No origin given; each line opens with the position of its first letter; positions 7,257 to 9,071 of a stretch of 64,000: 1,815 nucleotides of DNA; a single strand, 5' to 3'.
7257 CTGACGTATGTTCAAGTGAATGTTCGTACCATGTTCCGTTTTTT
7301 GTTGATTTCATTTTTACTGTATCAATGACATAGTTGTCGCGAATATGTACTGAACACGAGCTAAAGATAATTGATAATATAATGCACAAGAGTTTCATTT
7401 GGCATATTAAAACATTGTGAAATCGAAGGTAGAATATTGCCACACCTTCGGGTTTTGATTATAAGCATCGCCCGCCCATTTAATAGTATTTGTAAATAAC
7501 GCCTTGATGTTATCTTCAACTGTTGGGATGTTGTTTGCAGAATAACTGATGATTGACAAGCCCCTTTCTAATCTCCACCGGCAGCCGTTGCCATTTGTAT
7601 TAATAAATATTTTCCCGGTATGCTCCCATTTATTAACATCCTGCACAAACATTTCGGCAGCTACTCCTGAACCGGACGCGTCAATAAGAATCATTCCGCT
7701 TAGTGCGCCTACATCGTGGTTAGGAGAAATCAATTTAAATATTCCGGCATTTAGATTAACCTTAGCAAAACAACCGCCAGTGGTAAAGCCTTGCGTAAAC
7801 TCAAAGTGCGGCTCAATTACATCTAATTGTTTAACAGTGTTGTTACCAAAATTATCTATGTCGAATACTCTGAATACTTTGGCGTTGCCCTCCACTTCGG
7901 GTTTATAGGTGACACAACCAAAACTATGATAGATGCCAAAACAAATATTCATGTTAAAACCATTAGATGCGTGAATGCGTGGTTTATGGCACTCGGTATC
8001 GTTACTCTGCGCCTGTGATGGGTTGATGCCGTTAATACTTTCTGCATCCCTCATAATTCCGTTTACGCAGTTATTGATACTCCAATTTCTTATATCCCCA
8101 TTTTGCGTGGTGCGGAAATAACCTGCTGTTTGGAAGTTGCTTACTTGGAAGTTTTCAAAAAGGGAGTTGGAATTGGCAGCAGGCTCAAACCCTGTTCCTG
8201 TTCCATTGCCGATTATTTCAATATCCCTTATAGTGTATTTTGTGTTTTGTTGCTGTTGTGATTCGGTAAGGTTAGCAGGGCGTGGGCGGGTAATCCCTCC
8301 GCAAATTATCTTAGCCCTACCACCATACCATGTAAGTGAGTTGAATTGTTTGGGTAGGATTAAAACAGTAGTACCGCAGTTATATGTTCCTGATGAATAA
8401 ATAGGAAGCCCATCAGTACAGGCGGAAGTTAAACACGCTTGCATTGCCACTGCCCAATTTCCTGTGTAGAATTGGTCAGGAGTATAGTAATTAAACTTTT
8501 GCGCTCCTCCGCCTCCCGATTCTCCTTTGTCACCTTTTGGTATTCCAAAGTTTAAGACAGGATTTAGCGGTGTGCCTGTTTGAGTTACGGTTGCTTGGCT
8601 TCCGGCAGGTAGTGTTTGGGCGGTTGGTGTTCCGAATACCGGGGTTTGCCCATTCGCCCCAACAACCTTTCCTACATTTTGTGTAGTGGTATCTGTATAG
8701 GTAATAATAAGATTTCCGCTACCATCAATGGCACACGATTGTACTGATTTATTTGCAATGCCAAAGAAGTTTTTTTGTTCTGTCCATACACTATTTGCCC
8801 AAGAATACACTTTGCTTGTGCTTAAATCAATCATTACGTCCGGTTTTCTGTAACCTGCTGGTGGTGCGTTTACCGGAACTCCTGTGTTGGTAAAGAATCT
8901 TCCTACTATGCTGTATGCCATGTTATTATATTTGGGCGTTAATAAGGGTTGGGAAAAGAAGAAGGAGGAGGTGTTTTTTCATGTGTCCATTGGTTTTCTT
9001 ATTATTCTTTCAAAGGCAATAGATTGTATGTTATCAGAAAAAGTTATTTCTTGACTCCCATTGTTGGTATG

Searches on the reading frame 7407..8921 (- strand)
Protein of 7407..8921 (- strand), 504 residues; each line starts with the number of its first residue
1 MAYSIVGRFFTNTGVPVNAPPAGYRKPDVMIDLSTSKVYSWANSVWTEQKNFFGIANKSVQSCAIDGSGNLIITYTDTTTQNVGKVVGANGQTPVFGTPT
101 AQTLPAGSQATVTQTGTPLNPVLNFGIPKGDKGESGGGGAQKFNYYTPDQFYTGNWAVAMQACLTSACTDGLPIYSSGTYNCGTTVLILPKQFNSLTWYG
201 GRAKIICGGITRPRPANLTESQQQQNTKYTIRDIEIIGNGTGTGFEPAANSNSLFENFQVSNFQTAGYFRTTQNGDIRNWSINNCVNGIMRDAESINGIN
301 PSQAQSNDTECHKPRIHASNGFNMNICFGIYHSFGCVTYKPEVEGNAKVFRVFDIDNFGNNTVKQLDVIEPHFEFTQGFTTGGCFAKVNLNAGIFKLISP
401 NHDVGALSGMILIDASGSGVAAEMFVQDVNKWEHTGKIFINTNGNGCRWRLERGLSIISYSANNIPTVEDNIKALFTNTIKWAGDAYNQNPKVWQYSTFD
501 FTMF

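Call 36: search_dna_similar(query=window:7407-8921:-, collection=phages, mode=protein, max_rows=10)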
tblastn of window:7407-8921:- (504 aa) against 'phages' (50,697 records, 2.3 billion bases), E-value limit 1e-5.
No match.

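Call 59: search_protein_families(library=pfam, proteins=[window:7407-8921:-], max_evalue=0.001)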
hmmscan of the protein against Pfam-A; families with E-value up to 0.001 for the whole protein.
window:7407-8921:- (504 aa): 0 families
